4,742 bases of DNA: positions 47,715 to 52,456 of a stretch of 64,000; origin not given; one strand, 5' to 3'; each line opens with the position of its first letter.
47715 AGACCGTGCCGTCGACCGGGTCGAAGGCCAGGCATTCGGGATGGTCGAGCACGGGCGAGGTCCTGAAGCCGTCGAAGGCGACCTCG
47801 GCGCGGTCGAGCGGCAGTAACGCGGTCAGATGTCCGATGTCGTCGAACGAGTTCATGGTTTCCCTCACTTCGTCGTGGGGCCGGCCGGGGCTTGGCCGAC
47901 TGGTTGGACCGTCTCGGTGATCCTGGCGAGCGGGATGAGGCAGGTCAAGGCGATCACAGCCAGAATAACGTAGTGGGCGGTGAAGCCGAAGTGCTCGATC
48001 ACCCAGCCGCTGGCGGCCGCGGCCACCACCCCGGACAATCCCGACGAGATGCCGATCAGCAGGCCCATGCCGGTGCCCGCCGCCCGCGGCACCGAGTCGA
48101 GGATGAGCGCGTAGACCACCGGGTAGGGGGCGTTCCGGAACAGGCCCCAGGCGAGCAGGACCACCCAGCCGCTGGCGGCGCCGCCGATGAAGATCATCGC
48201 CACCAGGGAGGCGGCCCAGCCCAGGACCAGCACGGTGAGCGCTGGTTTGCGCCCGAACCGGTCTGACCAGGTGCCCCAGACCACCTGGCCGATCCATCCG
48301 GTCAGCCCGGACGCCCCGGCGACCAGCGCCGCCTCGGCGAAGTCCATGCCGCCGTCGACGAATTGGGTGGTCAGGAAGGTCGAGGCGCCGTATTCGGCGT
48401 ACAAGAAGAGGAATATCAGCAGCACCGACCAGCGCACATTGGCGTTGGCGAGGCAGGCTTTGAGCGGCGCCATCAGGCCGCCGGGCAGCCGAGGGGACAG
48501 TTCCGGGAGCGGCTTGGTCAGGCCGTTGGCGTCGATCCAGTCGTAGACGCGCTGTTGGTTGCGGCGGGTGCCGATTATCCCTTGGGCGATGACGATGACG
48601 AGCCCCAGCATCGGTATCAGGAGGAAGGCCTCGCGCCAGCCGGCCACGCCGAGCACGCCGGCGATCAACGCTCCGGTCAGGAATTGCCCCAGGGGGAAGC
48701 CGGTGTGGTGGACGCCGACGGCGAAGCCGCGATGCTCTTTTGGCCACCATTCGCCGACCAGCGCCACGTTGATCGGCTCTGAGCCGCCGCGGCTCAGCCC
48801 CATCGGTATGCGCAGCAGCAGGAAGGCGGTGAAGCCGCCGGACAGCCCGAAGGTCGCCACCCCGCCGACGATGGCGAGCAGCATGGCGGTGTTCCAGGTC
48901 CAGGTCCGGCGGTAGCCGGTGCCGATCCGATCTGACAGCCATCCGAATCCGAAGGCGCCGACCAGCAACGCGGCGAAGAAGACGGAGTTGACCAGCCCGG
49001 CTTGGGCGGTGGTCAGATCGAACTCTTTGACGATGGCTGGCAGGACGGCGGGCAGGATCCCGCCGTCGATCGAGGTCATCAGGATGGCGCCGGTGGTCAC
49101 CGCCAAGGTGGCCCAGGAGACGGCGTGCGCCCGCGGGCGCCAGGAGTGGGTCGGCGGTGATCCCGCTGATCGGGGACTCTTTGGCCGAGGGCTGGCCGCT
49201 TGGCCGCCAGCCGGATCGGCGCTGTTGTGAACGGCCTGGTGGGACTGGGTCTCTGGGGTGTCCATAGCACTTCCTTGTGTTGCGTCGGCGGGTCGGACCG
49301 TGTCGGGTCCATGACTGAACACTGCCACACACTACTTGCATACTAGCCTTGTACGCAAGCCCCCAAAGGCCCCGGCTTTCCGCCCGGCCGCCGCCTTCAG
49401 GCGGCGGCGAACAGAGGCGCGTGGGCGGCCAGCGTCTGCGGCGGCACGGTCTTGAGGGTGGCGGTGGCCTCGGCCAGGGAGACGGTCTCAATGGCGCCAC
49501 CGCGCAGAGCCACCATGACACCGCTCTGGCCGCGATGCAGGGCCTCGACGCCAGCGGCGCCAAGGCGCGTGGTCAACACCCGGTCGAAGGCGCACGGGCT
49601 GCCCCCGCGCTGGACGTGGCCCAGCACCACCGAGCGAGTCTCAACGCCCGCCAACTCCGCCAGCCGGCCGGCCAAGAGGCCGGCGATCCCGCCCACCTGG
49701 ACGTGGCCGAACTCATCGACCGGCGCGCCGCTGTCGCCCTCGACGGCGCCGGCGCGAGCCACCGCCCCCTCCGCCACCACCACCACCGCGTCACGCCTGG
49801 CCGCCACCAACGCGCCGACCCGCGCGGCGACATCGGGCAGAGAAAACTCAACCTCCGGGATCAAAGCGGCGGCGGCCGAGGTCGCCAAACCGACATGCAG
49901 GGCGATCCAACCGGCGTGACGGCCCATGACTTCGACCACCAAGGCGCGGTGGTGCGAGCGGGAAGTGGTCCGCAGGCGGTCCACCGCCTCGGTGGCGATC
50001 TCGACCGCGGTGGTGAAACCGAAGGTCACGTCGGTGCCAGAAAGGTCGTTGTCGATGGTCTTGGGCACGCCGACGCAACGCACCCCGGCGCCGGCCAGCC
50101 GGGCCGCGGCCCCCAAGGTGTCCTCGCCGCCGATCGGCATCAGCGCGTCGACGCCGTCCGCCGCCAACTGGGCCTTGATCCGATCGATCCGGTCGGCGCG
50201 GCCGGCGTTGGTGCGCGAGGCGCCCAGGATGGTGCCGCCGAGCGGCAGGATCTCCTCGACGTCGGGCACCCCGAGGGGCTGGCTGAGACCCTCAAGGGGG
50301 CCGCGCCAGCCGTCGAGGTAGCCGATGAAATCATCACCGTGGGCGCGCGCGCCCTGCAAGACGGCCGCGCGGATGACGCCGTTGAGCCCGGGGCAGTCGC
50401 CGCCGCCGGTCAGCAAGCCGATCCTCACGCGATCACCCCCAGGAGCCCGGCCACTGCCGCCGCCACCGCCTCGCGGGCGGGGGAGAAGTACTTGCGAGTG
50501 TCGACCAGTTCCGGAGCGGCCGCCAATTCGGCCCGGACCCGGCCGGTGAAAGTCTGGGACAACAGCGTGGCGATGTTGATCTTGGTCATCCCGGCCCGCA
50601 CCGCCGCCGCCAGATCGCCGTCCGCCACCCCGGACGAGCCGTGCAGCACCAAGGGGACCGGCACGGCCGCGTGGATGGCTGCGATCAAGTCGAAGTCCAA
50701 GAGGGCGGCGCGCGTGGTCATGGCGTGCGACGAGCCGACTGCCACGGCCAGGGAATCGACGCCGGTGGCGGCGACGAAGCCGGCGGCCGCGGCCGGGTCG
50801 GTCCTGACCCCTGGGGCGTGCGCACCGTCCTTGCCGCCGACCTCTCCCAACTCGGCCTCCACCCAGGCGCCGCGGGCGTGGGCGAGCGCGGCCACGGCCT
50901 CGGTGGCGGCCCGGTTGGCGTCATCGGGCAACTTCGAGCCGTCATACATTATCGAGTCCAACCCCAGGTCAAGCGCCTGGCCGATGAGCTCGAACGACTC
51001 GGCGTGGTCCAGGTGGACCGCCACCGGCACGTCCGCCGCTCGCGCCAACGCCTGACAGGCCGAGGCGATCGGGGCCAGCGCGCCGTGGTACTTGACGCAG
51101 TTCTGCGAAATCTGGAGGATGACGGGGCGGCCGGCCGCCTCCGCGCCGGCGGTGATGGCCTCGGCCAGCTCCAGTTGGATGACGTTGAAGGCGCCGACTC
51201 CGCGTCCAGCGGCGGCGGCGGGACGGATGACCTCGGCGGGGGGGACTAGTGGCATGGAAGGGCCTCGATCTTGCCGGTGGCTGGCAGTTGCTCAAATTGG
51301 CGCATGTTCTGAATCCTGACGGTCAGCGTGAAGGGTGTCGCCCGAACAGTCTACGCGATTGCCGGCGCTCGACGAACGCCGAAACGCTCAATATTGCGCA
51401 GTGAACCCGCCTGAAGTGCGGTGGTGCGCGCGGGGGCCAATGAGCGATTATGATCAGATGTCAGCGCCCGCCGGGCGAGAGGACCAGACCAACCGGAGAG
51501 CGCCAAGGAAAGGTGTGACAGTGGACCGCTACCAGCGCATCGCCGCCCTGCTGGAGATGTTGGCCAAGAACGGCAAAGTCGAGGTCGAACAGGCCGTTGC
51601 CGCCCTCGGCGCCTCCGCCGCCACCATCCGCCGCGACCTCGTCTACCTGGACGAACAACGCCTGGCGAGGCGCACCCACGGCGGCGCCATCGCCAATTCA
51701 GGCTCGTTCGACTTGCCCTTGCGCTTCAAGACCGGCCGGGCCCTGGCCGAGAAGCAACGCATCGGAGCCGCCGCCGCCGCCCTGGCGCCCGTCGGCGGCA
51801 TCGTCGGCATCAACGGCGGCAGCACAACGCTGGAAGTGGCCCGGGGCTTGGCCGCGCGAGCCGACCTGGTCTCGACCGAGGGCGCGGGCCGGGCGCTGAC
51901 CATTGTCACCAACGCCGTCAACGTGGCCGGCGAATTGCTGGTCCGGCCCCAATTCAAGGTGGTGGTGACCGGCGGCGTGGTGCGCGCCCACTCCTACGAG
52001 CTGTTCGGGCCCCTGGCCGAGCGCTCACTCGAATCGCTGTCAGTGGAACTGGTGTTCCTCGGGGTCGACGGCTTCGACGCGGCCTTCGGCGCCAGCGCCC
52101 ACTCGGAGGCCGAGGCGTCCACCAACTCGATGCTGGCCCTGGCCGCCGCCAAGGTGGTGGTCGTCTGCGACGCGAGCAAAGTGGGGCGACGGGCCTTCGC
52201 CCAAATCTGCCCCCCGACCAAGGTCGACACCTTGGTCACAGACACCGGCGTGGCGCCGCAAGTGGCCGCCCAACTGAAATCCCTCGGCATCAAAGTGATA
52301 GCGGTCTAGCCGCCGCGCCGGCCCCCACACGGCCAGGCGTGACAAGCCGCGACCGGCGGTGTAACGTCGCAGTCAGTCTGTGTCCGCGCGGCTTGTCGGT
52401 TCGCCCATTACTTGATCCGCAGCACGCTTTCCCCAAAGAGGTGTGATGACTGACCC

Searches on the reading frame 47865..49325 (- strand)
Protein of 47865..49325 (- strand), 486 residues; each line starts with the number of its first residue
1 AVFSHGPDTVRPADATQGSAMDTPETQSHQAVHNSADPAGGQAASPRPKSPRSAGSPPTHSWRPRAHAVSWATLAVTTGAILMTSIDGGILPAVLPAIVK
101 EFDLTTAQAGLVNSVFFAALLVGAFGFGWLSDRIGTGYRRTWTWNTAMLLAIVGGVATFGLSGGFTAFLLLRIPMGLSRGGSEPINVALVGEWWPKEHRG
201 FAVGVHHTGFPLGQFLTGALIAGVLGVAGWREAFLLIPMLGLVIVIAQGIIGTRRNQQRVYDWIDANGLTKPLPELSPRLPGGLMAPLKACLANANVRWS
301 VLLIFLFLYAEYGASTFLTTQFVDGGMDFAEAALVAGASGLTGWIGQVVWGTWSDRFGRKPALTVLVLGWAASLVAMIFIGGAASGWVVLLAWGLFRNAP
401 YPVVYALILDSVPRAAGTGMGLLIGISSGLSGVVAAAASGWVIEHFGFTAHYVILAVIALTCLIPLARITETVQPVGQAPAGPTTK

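Call 82: search_protein_families(library=pfam, proteins=[window:47865-49325:-], max_evalue=0.001)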
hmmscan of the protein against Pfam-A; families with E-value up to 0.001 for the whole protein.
window:47865-49325:- (486 aa): 3 families
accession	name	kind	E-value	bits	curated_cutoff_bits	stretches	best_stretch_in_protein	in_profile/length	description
PF07690.21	MFS_1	-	3.8e-43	148.2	33.4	2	80-320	4-227/347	Major Facilitator Superfamily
PF00083.30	Sugar_tr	-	2.5e-11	43.6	22.3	1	105-245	44-185/452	Sugar (and other) transporter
PF06779.20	MFS_4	-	3e-06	27.3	26.3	1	94-228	15-146/364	Uncharacterised MFS-type transporter YbfB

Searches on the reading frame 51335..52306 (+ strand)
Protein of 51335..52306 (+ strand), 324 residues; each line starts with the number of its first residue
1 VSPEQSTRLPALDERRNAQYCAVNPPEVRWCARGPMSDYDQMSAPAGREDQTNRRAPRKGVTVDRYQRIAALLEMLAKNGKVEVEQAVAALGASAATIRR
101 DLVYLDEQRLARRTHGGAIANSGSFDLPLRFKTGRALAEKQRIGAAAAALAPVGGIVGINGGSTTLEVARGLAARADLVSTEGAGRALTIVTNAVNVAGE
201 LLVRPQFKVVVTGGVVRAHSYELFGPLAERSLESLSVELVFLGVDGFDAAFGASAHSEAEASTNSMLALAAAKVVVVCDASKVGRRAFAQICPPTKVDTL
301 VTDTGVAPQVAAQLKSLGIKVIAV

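Call 7: search_protein_families(library=pfam, proteins=[window:51335-52306:+], max_evalue=1)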
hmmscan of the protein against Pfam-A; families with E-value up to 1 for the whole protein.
window:51335-52306:+ (324 aa): 4 families
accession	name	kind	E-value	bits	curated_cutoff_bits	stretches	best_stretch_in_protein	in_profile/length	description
PF00455.28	DeoRC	-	5.8e-39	134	31.8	1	138-304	4-160/160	DeoR C terminal sensor domain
PF08220.18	HTH_DeoR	-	9.9e-19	67.3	21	1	68-122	1-55/57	DeoR-like helix-turn-helix domain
PF19187.6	HTH_PafC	-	0.035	14.4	32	1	65-105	2-42/115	PafC helix-turn-helix domain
PF25213.1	HVO_A0261_N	-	0.093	13.1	35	1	70-116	14-59/86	HVO_A0261 N-terminal domain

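Call 8: search_protein_families(library=padloc, proteins=[window:51335-52306:+], max_evalue=1)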
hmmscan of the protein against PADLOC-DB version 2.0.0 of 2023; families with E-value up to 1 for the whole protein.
window:51335-52306:+ (324 aa): 4 families
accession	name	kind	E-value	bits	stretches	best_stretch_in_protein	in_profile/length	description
PDLC01457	WYL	-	4.2e-06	24.5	1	65-132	2-71/229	"CAS-I,CAS-II,CAS-III,CAS-IV,CAS-V,CAS-VI; associated_signaling"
PDLC01268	CasR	-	0.0063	14.5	1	71-112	128-168/179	"CAS-I,CAS-II,CAS-III,CAS-IV,CAS-V,CAS-VI; associated_signaling"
PDLC01434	CasR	-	0.026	12.4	1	71-112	132-172/191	"CAS-I,CAS-II,CAS-III,CAS-IV,CAS-V,CAS-VI; associated_signaling"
PDLC01848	CARF3--CARF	-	0.038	11.7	1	66-124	136-190/197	-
